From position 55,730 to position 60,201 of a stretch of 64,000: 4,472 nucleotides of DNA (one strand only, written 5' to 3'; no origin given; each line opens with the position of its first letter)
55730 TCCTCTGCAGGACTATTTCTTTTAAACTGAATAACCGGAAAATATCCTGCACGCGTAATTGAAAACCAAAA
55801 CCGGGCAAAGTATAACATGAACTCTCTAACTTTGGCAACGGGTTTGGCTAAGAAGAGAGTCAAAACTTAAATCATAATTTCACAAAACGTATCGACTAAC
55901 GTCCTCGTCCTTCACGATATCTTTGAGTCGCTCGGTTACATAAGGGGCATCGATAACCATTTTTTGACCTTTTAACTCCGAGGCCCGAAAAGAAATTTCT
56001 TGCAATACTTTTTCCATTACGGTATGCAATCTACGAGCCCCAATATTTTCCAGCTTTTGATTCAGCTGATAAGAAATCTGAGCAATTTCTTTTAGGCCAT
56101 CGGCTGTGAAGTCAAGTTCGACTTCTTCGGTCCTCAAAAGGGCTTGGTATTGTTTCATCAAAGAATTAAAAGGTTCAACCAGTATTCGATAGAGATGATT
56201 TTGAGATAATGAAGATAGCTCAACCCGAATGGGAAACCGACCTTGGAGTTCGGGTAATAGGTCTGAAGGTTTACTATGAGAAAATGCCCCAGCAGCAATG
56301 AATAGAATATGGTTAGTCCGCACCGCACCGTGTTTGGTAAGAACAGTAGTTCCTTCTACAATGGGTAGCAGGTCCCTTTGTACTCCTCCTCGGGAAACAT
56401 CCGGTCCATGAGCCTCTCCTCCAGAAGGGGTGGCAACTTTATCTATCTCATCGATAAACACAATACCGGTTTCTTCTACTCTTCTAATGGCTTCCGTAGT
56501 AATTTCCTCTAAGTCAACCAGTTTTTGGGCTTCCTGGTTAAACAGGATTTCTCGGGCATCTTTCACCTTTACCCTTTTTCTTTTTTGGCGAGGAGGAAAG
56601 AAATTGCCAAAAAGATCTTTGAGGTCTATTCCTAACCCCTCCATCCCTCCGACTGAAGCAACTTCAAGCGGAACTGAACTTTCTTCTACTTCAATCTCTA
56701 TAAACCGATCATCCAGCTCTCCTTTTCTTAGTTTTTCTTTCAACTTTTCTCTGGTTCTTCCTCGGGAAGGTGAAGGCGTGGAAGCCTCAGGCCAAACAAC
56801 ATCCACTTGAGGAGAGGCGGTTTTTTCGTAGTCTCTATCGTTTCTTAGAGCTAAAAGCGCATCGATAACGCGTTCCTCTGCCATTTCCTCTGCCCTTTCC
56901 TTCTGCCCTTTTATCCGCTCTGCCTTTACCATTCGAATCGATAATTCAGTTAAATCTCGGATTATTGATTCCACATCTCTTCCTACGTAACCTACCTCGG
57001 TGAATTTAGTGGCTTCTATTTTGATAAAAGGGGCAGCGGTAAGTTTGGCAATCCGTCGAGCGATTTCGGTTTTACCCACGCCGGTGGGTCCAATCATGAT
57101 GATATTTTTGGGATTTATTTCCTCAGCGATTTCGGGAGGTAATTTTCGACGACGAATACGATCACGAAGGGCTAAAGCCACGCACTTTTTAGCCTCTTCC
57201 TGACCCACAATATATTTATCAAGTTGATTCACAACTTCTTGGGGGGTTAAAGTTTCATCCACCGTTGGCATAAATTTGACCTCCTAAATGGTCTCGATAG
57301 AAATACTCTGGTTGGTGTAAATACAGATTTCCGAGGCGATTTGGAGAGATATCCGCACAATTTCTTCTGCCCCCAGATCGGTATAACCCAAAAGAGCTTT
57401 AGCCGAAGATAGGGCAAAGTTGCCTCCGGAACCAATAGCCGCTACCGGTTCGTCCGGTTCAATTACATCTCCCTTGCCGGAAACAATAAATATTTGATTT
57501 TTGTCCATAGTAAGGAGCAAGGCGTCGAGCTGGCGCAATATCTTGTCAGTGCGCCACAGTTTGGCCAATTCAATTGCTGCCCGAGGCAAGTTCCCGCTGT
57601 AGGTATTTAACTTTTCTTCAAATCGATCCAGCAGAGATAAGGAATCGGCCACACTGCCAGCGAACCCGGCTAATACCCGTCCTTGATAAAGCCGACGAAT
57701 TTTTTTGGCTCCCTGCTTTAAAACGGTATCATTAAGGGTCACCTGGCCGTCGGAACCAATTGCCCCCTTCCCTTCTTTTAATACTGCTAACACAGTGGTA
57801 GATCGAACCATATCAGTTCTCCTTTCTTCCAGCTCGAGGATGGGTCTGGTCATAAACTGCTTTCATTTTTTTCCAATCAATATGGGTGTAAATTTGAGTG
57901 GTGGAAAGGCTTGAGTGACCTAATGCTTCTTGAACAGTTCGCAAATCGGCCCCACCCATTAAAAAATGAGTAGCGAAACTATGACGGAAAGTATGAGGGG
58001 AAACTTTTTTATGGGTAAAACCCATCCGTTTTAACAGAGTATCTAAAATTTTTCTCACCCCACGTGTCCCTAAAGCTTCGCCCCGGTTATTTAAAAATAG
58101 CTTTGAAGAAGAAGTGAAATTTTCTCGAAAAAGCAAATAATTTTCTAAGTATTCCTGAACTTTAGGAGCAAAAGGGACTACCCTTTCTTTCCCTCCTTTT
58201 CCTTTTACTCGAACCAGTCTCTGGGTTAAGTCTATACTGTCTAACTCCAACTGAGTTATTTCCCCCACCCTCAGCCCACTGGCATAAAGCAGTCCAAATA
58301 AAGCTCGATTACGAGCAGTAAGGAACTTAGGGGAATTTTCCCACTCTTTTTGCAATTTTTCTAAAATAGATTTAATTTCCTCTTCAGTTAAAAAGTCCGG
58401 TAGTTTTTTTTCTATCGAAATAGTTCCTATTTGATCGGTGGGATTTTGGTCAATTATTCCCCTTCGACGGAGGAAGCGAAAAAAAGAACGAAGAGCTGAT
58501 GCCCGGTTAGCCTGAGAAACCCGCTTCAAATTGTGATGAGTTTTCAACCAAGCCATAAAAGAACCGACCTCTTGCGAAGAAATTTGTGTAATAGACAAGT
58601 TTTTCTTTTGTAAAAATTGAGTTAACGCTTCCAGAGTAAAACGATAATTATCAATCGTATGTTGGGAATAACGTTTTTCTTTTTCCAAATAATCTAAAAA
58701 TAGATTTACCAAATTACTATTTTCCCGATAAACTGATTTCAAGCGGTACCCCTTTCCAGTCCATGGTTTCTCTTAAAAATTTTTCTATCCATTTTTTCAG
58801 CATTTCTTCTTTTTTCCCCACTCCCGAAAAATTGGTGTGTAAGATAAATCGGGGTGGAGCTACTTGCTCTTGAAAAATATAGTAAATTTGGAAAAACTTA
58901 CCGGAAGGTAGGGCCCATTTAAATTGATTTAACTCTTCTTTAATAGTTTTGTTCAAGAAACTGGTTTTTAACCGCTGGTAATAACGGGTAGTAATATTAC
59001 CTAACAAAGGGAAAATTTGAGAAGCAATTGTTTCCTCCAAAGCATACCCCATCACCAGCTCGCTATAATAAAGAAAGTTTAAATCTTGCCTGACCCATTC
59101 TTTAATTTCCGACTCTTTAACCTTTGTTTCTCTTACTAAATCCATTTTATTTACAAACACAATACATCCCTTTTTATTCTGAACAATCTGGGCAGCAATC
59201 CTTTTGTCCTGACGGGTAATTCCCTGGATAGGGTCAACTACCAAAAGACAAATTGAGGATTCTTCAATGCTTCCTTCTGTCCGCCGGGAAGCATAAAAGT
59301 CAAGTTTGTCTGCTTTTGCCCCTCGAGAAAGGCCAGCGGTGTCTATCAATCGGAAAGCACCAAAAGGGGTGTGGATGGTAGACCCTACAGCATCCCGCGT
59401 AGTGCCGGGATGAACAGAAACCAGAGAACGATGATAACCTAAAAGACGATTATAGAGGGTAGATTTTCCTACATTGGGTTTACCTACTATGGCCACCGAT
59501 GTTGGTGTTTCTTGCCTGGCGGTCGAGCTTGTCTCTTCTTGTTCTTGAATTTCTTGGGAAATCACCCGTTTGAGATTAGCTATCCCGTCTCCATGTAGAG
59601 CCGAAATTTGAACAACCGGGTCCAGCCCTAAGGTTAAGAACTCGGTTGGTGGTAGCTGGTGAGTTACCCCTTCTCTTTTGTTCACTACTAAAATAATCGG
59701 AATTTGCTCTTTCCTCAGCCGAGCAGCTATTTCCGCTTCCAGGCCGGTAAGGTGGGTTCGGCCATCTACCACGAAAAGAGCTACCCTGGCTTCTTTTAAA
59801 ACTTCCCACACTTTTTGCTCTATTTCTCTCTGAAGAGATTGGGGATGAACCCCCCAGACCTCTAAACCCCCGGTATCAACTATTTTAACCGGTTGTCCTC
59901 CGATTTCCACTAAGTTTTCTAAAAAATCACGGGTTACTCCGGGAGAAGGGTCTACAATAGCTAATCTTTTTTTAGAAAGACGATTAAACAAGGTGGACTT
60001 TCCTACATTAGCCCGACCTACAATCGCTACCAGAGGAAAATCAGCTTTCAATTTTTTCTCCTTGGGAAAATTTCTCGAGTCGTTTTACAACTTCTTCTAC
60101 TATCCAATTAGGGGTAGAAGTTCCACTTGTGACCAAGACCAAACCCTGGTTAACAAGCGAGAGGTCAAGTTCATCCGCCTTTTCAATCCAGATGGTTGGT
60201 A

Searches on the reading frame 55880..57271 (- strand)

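Call 27: search_protein_families(library=pfam, proteins=[window:55880-57271:-], max_evalue=0.00001)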
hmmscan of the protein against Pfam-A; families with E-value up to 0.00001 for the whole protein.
window:55880-57271:- (463 aa): 3 families
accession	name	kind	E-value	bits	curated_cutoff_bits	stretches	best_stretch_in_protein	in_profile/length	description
PF07724.20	AAA_2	-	4e-32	112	27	1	229-349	29-166/166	AAA domain (Cdc48 subfamily)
PF00004.35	AAA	-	1.4e-16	61.6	21.2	1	57-147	1-96/131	ATPase family associated with various cellular activities (AAA)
PF07728.20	AAA_5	-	2e-07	31.6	22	0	56-93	1-39/139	AAA domain (dynein-related subfamily)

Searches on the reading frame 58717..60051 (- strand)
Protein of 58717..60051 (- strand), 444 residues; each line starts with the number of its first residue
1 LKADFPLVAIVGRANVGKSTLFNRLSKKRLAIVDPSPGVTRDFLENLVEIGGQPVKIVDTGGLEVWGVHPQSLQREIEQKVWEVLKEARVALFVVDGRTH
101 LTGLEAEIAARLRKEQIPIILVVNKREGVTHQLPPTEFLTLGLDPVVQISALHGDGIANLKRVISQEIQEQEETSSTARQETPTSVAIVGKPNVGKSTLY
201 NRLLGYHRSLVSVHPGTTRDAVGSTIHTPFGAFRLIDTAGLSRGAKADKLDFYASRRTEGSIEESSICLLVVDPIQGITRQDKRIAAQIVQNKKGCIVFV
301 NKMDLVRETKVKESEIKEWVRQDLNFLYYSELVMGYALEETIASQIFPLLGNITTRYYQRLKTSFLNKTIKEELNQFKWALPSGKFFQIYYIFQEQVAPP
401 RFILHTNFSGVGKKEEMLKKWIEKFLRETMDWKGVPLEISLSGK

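Call 27: search_protein_families(library=pfam, proteins=[window:58717-60051:-], max_evalue=0.00001)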
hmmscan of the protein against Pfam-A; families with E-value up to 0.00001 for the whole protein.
window:58717-60051:- (444 aa): 10 families
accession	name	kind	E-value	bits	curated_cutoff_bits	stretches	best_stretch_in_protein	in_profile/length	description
PF01926.29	MMR_HSR1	-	3.8e-51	172.4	21.9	2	8-125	2-113/113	50S ribosome-binding GTPase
PF02421.24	FeoB_N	-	1.3e-22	80.4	27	2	8-162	3-154/156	Ferrous iron transport protein B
PF00009.33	GTP_EFTU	-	5.1e-18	65.8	26.5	1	257-321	85-147/188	Elongation factor Tu GTP binding domain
PF00350.29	Dynamin_N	-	4e-16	59.9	27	0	234-303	104-167/168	Dynamin family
PF14714.11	KH_dom-like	-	1.8e-11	44.6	27.3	1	360-440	1-79/81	KH-domain-like of EngA bacterial GTPase enzymes, C-terminal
PF03193.22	RsgA_GTPase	-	8.9e-10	39.1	30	0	162-208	85-131/174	RsgA GTPase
PF08477.19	Roc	-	9.8e-09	35.9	27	0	8-126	2-118/119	Ras of Complex, Roc, domain of DAPkinase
PF04548.22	AIG1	-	1e-08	35.2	27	0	9-113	4-108/212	AIG1 family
PF13401.12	AAA_22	-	4.8e-08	33.8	27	0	7-122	7-121/130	AAA domain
PF00071.28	Ras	-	1.3e-07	31.8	21.6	0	8-76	2-71/162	Ras family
